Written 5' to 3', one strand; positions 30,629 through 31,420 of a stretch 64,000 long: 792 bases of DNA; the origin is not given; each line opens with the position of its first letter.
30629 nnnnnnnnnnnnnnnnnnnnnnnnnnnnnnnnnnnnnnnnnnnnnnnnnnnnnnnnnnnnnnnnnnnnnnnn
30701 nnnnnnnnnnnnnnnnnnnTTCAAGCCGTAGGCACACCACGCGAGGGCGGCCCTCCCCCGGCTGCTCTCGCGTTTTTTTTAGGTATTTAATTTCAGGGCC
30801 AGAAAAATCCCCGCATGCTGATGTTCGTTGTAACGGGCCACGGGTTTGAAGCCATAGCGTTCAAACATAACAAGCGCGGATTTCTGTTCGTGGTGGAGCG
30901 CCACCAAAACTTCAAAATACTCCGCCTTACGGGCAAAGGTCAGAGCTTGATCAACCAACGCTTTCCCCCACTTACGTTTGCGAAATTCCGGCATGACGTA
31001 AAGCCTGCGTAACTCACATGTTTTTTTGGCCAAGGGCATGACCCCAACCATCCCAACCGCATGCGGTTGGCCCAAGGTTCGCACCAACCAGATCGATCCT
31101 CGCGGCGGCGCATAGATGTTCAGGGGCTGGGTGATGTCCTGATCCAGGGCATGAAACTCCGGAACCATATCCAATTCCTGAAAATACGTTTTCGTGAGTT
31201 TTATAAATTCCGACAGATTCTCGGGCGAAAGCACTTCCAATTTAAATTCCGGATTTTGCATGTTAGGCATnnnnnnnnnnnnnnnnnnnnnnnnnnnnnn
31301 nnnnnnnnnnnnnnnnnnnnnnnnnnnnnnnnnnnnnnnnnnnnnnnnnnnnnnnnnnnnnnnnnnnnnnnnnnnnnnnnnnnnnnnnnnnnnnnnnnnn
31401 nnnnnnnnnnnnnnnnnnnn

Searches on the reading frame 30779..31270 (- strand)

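Call 21: search_protein_families(library=pfam, proteins=[window:30779-31270:-], max_evalue=0.001)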
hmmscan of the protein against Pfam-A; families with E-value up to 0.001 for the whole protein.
window:30779-31270:- (163 aa): 4 families
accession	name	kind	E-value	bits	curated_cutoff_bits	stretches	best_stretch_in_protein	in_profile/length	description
PF00583.31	Acetyltransf_1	-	1.5e-11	45.1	20.7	1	43-141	16-116/116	Acetyltransferase (GNAT) family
PF13508.13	Acetyltransf_7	-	6.7e-11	42.8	27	1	70-143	13-84/84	Acetyltransferase (GNAT) domain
PF13673.13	Acetyltransf_10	-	3.2e-08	34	23.6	1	74-153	42-117/128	Acetyltransferase (GNAT) domain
PF14542.12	Acetyltransf_CG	-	0.00076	20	30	0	82-118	22-58/80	GCN5-related N-acetyl-transferase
